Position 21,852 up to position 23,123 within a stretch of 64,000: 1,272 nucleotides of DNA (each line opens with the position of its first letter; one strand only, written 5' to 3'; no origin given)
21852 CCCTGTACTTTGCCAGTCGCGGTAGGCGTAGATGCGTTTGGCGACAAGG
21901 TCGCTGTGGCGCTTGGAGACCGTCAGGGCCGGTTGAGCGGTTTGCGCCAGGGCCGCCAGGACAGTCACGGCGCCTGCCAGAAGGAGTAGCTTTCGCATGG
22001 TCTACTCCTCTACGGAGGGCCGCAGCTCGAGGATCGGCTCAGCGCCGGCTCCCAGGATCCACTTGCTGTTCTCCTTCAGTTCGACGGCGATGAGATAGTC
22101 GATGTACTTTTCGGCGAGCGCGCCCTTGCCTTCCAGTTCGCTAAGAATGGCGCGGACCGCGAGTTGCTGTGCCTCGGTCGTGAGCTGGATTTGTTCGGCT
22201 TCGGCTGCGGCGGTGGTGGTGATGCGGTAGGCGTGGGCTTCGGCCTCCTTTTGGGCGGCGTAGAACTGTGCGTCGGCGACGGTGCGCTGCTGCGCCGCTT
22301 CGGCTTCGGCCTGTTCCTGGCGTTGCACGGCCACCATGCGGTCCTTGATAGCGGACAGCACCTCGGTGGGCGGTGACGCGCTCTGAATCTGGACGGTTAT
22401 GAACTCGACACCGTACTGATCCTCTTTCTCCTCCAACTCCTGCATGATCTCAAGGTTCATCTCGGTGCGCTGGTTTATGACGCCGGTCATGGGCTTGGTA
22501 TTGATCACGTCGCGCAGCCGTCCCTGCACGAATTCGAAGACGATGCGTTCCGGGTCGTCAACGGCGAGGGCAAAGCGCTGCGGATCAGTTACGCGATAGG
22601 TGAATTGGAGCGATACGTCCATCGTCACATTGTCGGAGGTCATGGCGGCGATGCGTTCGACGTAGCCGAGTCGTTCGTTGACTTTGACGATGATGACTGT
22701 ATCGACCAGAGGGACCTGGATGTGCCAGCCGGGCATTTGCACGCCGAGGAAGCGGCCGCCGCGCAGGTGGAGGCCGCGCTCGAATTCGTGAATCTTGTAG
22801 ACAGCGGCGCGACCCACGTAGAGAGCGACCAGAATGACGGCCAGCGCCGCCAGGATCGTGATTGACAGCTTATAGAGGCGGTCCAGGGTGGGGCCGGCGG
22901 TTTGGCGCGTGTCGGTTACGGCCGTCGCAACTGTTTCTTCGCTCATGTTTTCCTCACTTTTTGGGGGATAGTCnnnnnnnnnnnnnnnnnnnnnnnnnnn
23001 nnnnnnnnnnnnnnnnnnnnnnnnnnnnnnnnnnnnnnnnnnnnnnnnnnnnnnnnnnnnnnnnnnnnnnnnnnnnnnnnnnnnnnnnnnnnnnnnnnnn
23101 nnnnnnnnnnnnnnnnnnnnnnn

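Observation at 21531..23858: Polytopic membrane SPFH/band-7 protein co-transcribed with a secreted PA-IL-like lectin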

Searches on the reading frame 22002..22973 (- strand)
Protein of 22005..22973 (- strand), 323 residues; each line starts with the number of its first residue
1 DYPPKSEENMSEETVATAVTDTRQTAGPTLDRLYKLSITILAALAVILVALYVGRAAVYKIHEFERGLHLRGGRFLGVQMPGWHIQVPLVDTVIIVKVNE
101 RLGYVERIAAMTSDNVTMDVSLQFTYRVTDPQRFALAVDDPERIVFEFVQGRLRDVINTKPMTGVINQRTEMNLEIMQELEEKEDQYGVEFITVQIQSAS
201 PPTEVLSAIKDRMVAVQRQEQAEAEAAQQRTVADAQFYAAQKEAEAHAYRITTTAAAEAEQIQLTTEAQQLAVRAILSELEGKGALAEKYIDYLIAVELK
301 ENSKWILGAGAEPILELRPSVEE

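Call 32: search_solved_structures(query=window:22002-22883:-, max_evalue=0.001)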
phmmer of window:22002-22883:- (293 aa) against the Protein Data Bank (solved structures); distinct sequences matched with E-value up to 0.001: 27.
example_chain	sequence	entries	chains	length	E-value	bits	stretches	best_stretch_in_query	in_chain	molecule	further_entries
7vhq_E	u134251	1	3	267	3.7e-19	72.5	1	9-232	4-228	Protein HflK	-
7vhp_E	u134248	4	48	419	8.4e-19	71.4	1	9-232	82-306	Protein HflK | Modulator of FtsH protease HflK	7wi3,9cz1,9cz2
9paw_XA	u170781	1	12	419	3.5e-18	69.3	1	9-231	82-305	Protein HflK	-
8z5g_A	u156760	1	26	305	9.4e-14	54.8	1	16-276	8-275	Protein QmcA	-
9wmj_A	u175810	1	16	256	1.6e-10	44.2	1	28-233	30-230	Stomatin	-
9wkz_A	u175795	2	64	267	1.9e-10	44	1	28-233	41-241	Stomatin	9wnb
9z7u_F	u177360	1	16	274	2.1e-10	43.8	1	28-233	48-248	Stomatin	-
9oh9_A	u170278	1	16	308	2.8e-10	43.4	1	28-233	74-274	Stomatin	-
3bk6_A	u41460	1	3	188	1.2e-08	38.1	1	65-217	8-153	PH stomatin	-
9zd2_F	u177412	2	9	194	7.8e-08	35.4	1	28-169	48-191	Stomatin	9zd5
9o9u_A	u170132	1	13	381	1.1e-07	34.9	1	10-237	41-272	Erlin-1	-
7vhp_G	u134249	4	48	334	1.7e-07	34.3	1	10-148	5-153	Modulator of FtsH protease HflC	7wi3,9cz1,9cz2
7vhq_G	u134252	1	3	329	1.9e-07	34.2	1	10-149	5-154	Modulator of FtsH protease HflC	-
9paw_XB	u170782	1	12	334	1.9e-07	34.1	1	10-148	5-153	Modulator of FtsH protease HflC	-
2rpb_A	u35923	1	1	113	7e-07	32.3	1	80-173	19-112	hypothetical membrane protein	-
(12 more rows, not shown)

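Call 43: find_homologous_proteins(query=window:22005-22973:-, max_evalue=1e-10)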
Query window:22005-22973:- (323 aa): 1436 proteins with E <= 1e-10 among 8000 candidates; the best 120 are listed.
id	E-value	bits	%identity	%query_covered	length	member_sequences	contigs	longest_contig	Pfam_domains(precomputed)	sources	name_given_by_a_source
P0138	6.3e-174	595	90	97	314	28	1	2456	PF01145.32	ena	-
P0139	1.2e-173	594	89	97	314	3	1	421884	PF01145.32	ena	-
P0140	2.0e-173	594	89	97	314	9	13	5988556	PF01145.32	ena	-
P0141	1.0e-171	588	90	97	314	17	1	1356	PF01145.32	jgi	jgi:regulator of protease activity HflC (stomatin/prohibitin superfamily)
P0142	1.9e-169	580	88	97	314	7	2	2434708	PF01145.32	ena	-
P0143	6.3e-168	575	88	97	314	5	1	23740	PF01145.32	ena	-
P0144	1.4e-167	574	86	96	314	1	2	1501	PF01145.32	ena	-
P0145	1.3e-165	568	86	97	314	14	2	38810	PF01145.32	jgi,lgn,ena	-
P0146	2.6e-165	567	85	97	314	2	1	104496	PF01145.32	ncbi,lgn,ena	-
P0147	9.0e-165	565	87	96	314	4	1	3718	PF01145.32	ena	-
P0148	4.1e-163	560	85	96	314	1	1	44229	PF01145.32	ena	-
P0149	1.4e-156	538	82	96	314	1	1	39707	PF01145.32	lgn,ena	-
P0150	1.8e-156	538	81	96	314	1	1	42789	PF01145.32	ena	-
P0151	3.2e-141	488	74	92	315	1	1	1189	PF01145.32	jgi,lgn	-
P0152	1.7e-138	479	70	96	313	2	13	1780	PF01145.32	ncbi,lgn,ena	-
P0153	4.4e-137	474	69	98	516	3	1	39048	PF01145.32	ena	-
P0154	1.3e-136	473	69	97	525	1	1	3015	PF01145.32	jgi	jgi:regulator of protease activity HflC (stomatin/prohibitin superfamily)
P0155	3.4e-135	468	73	90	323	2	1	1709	PF01145.32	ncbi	-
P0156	4.5e-135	468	71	94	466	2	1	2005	PF01145.32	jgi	-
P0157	8.2e-135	467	71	96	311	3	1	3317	PF01145.32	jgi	jgi:regulator of protease activity HflC (stomatin/prohibitin superfamily)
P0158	1.1e-134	466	73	91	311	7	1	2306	PF01145.32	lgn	-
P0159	6.1e-134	464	73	91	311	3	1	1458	PF01145.32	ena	-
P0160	1.1e-133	463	70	96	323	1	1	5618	PF01145.32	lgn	-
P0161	1.3e-133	463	74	90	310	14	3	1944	PF01145.32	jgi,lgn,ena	jgi:membrane protease subunit HflK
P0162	1.6e-133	463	69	96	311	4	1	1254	PF01145.32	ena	-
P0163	3.7e-133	461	70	91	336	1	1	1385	PF01145.32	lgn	-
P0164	4.8e-133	461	68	96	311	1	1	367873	PF01145.32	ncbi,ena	-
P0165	4.8e-133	461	71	92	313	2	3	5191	PF01145.32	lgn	-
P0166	8.0e-133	460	71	90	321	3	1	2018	PF01145.32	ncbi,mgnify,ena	mgnify:FL=1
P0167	1.0e-132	460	70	94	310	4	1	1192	PF01145.32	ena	-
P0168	1.6e-132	459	68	96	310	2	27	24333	PF01145.32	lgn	-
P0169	2.3e-132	459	68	98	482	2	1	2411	PF01145.32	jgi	jgi:regulator of protease activity HflC (stomatin/prohibitin superfamily)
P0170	2.4e-132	459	71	93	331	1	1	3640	PF01145.32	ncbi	-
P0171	4.9e-132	458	69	91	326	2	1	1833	PF01145.32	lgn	-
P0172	9.5e-132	457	71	90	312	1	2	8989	PF01145.32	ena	-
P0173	1.8e-131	456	71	90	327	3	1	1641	PF01145.32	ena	-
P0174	9.8e-131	453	71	90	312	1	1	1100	PF01145.32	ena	-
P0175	1.1e-130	453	67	96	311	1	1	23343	PF01145.32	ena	-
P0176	1.2e-130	453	72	89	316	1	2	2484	PF01145.32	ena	-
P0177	1.2e-130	453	69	91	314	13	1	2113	PF01145.32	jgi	jgi:membrane protease subunit HflK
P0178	1.7e-130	453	69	91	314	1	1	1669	PF01145.32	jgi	jgi:membrane protease subunit HflK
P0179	1.9e-130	453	68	96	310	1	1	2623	PF01145.32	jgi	jgi:regulator of protease activity HflC (stomatin/prohibitin superfamily)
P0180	1.9e-130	452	70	90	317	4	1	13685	PF01145.32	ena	-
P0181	2.3e-130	452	72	89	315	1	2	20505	PF01145.32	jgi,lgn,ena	-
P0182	3.5e-130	452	66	96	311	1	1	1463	PF01145.32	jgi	jgi:regulator of protease activity HflC (stomatin/prohibitin superfamily)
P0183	3.5e-130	452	71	89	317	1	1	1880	PF01145.32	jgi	jgi:regulator of protease activity HflC (stomatin/prohibitin superfamily)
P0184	4.0e-130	451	70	91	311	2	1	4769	PF01145.32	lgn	-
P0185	4.8e-130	451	70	94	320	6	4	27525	PF01145.32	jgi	jgi:regulator of protease activity HflC (stomatin/prohibitin superfamily)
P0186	4.8e-130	451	71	89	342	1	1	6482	PF01145.32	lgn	-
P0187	5.1e-130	451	68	96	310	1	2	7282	PF01145.32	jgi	jgi:regulator of protease activity HflC (stomatin/prohibitin superfamily)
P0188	5.6e-130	451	69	94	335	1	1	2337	PF01145.32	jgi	jgi:membrane protease subunit HflK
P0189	6.0e-130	451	69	91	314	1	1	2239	PF01145.32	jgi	jgi:regulator of protease activity HflC (stomatin/prohibitin superfamily)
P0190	6.7e-130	451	70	92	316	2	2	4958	PF01145.32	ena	-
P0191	1.2e-129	450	70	90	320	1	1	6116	PF01145.32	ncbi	-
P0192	1.6e-129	450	67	96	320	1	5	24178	PF01145.32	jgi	jgi:regulator of protease activity HflC (stomatin/prohibitin superfamily)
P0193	1.9e-129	449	66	96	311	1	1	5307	PF01145.32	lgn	-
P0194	2.8e-129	449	67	96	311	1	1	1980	PF01145.32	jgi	jgi:regulator of protease activity HflC (stomatin/prohibitin superfamily)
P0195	2.9e-129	449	69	92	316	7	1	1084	PF01145.32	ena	-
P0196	3.3e-129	448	71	90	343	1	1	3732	PF01145.32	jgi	jgi:regulator of protease activity HflC (stomatin/prohibitin superfamily)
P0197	3.4e-129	448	72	89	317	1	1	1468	PF01145.32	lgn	-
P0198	4.1e-129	448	69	96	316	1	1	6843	PF01145.32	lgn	-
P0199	4.1e-129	448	68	90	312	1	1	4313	PF01145.32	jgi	jgi:regulator of protease activity HflC (stomatin/prohibitin superfamily)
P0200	5.8e-129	448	75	85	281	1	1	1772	PF01145.32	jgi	jgi:membrane protease subunit HflK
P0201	6.1e-129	448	70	91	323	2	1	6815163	PF01145.32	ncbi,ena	-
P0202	6.4e-129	447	69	92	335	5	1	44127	PF01145.32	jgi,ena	-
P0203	7.2e-129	447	70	93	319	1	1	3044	PF01145.32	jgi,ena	-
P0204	7.6e-129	447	66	96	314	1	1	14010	PF01145.32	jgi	jgi:regulator of protease activity HflC (stomatin/prohibitin superfamily)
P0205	9.1e-129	447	70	92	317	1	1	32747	PF01145.32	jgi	jgi:membrane protease subunit HflK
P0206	9.6e-129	447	72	89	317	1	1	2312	PF01145.32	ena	-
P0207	1.1e-128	447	69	93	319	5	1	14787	PF01145.32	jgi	jgi:regulator of protease activity HflC (stomatin/prohibitin superfamily)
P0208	2.0e-128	446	69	93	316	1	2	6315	PF01145.32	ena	-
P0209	2.3e-128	446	67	91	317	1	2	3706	PF01145.32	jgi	jgi:membrane protease subunit HflK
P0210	2.4e-128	446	71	90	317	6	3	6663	PF01145.32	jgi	jgi:regulator of protease activity HflC (stomatin/prohibitin superfamily)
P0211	4.0e-128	445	70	92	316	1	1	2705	PF01145.32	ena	-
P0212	5.3e-128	444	69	92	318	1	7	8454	PF01145.32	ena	-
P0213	5.9e-128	444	68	90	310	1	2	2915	PF01145.32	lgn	-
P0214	6.8e-128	444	69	93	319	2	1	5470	PF01145.32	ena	-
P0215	7.6e-128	444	69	92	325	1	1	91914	PF01145.32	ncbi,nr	ncbi:MAG: SPFH domain-containing protein [Anaerolineae bacterium]|nr:SPFH domain-containing protein 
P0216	7.8e-128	444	72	90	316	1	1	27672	PF01145.32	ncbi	-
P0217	8.1e-128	444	68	90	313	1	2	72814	PF01145.32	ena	-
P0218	9.4e-128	444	69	90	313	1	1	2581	PF01145.32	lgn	-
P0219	1.3e-127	443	70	92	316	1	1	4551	PF01145.32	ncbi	ncbi:MAG: SPFH domain-containing protein [Anaerolineae bacterium]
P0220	1.4e-127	443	70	89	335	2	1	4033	PF01145.32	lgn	-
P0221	2.2e-127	442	68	91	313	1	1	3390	PF01145.32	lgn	-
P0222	2.3e-127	442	68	95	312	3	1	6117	PF01145.32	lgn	-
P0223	2.5e-127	442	73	84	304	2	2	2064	PF01145.32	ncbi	ncbi:MAG: SPFH domain-containing protein, partial [Chloroflexi bacterium]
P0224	2.8e-127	442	66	96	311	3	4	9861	PF01145.32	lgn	-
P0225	3.3e-127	442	69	90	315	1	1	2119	PF01145.32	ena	-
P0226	3.5e-127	442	66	96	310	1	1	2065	PF01145.32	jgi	jgi:membrane protease subunit HflK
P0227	4.5e-127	441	69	92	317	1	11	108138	PF01145.32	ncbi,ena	-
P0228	4.8e-127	441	67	92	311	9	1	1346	PF01145.32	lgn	-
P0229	5.3e-127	441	68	90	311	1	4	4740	PF01145.32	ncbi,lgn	-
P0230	6.6e-127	441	71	89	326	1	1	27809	PF01145.32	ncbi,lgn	ncbi:MAG: SPFH domain-containing protein [Chloroflexota bacterium]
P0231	6.6e-127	441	68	90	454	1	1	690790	PF01145.32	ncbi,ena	-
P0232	7.3e-127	441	69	90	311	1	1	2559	PF01145.32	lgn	-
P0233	8.5e-127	441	70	90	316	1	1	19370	PF01145.32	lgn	-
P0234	8.8e-127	440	70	90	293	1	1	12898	PF01145.32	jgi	jgi:regulator of protease activity HflC (stomatin/prohibitin superfamily)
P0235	9.1e-127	440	66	96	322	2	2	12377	PF01145.32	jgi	jgi:regulator of protease activity HflC (stomatin/prohibitin superfamily)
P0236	9.2e-127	440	68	95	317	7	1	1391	PF01145.32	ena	-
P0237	1.0e-126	440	67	90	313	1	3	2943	PF01145.32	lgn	-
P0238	1.1e-126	440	67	97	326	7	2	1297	PF01145.32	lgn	-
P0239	1.3e-126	440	66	95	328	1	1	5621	PF01145.32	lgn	-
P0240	2.0e-126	439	69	92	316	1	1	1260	PF01145.32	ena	-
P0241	2.1e-126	439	67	95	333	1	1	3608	PF01145.32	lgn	-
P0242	2.1e-126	439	64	96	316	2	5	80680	PF01145.32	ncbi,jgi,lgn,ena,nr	ncbi:MAG TPA: SPFH domain-containing protein [Anaerolineae bacterium]|nr:SPFH domain-containing prot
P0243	3.4e-126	439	68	90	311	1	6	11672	PF01145.32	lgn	-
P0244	4.2e-126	438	71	92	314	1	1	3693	PF01145.32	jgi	jgi:membrane protease subunit HflK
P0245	4.7e-126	438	67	94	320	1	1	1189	PF01145.32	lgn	-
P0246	4.9e-126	438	70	89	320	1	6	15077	PF01145.32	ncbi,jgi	-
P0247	5.1e-126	438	68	90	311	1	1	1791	PF01145.32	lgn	-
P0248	5.6e-126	438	68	89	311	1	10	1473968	PF01145.32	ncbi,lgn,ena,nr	ncbi:MAG: SPFH domain-containing protein [Chloroflexota bacterium]|nr:SPFH domain-containing protein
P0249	6.3e-126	438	69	89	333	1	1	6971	PF01145.32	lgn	-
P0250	7.2e-126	437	68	92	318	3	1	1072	PF01145.32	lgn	-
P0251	7.4e-126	437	68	93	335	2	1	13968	PF01145.32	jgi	jgi:regulator of protease activity HflC (stomatin/prohibitin superfamily)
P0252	7.6e-126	437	69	93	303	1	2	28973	PF01145.32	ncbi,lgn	-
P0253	8.1e-126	437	68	92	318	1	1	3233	PF01145.32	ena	-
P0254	8.9e-126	437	68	93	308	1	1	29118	PF01145.32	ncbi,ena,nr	ncbi:MAG TPA: hypothetical protein G4N98_09570 [Thermoflexia bacterium]|nr:hypothetical protein [The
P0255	9.5e-126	437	69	92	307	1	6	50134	PF01145.32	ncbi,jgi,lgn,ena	-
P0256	9.6e-126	437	67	91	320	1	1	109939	PF01145.32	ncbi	-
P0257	9.9e-126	437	70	89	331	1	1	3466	PF01145.32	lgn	-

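Call 44: find_encoding_contigs(protein=P0201, flank=4000, max_places=2)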
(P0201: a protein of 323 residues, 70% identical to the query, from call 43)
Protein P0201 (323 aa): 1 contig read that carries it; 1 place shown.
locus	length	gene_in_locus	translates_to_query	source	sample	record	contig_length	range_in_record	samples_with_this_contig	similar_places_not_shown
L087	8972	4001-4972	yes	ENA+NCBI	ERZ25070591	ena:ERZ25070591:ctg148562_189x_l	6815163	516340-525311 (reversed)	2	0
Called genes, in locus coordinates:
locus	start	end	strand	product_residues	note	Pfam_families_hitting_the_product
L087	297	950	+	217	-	PF23446:LysM1_NFP_LYK (faint), PF04545:Sigma70_r4 (faint), PF08765:Mor (faint), PF23473:LysM3_LYK4_5 (weak), PF01476:LysM, PF01476:LysM, PF23473:LysM3_LYK4_5 (weak), PF01476:LysM, +4 more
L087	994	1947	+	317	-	-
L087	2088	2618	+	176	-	-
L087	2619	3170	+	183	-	-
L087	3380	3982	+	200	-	-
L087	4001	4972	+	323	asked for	PF01145:Band_7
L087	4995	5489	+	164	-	-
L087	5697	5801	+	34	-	-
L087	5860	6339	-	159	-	-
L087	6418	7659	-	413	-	PF17854:FtsK_alpha, PF01580:FtsK_SpoIIIE, PF01935:DUF87 (weak), PF01580:FtsK_SpoIIIE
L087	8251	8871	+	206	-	-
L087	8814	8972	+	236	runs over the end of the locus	PF02163:Peptidase_M50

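Call 45: find_encoding_contigs(protein=P0248, flank=4000, max_places=2)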
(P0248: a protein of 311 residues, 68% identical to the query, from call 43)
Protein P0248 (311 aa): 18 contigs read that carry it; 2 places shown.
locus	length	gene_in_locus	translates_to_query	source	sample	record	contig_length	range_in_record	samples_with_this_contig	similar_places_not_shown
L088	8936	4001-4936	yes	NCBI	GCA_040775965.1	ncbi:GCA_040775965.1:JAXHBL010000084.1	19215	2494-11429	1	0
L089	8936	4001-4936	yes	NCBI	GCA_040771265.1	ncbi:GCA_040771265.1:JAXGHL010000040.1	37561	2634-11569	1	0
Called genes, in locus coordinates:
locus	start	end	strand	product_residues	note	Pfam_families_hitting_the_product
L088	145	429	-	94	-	PF13507:GATase_5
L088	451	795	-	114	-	PF13507:GATase_5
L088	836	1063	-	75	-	-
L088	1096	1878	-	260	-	PF00586:AIRS, PF02769:AIRS_C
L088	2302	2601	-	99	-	-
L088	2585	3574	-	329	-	PF02700:PurS (faint), PF18072:FGAR-AT_linker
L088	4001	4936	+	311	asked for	PF01145:Band_7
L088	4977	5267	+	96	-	-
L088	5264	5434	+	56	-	-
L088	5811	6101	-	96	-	-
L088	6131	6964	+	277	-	PF00528:BPD_transp_1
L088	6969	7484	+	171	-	PF12911:OppC_N (weak)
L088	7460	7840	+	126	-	PF00528:BPD_transp_1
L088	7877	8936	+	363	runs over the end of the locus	PF00005:ABC_tran, PF13304:AAA_21 (weak), PF08352:oligo_HPY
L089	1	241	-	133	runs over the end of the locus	-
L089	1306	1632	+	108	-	-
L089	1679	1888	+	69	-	-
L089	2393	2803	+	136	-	-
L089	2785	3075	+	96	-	-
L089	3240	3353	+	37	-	-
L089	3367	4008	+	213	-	-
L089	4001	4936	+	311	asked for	PF01145:Band_7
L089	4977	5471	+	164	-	-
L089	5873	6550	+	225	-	PF19300:BPD_transp_1_N (faint), PF00528:BPD_transp_1 (weak)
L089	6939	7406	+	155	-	PF12911:OppC_N (weak)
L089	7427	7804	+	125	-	PF00528:BPD_transp_1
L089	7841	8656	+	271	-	PF00005:ABC_tran, PF13304:AAA_21 (weak)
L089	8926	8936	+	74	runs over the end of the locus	PF00005:ABC_tran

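Call 46: find_encoding_contigs(protein=P0164, flank=4000, max_places=2)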
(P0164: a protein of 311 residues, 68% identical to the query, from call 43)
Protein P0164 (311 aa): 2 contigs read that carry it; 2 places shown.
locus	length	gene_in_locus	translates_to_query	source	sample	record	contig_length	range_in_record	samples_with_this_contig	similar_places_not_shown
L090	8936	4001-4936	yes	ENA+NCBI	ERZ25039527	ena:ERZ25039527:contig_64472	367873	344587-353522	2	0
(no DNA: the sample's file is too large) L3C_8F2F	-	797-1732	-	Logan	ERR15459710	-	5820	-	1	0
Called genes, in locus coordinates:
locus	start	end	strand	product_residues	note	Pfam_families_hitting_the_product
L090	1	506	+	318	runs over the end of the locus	PF13793:Pribosyltran_N, PF00156:Pribosyltran (weak), PF14572:Pribosyl_synth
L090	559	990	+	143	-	PF04519:Bactofilin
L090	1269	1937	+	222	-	PF02660:G3P_acyltransf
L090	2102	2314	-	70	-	PF06628:Catalase-rel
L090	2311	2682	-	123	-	PF00199:Catalase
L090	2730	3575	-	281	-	PF00199:Catalase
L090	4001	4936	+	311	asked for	PF01145:Band_7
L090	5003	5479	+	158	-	-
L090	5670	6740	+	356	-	PF00005:ABC_tran, PF13304:AAA_21 (faint)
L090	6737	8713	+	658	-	PF00528:BPD_transp_1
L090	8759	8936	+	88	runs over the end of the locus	-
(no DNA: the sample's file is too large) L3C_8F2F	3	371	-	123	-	?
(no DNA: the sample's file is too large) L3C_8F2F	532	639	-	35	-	-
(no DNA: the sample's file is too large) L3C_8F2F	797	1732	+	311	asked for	PF01145:Band_7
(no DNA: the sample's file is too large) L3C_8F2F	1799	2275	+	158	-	-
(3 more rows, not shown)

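Call 47: find_encoding_contigs(protein=P0140, flank=4000, max_places=2)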
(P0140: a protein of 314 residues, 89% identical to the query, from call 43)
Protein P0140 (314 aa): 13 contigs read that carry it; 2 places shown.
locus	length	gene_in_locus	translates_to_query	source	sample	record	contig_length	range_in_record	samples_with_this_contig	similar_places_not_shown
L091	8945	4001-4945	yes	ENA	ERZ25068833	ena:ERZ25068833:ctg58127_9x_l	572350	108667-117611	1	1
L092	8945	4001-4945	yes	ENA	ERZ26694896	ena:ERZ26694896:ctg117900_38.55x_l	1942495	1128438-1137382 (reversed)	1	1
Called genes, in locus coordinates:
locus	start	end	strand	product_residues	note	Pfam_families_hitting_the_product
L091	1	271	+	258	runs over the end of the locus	PF04402:SIMPL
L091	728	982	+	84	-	-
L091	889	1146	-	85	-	-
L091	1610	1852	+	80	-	-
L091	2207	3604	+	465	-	PF00884:Sulfatase, PF01663:Phosphodiest, PF16347:SGSH_C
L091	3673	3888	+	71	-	-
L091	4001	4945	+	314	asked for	PF01145:Band_7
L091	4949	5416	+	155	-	-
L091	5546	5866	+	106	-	-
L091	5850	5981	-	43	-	-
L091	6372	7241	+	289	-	-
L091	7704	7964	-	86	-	-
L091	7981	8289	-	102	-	-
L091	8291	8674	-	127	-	-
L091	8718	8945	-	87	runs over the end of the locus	-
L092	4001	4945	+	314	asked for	PF01145:Band_7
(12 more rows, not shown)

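Call 69: search_protein_families(library=pfam, proteins=[L087:3314-3982:+, L089:3331-4008:+], max_evalue=0.01)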
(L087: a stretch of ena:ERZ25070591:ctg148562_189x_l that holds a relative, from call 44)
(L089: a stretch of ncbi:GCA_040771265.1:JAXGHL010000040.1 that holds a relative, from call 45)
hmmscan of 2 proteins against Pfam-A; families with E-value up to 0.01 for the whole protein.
L087:3314-3982:+ (222 aa): 0 families

L089:3331-4008:+ (225 aa): 0 families
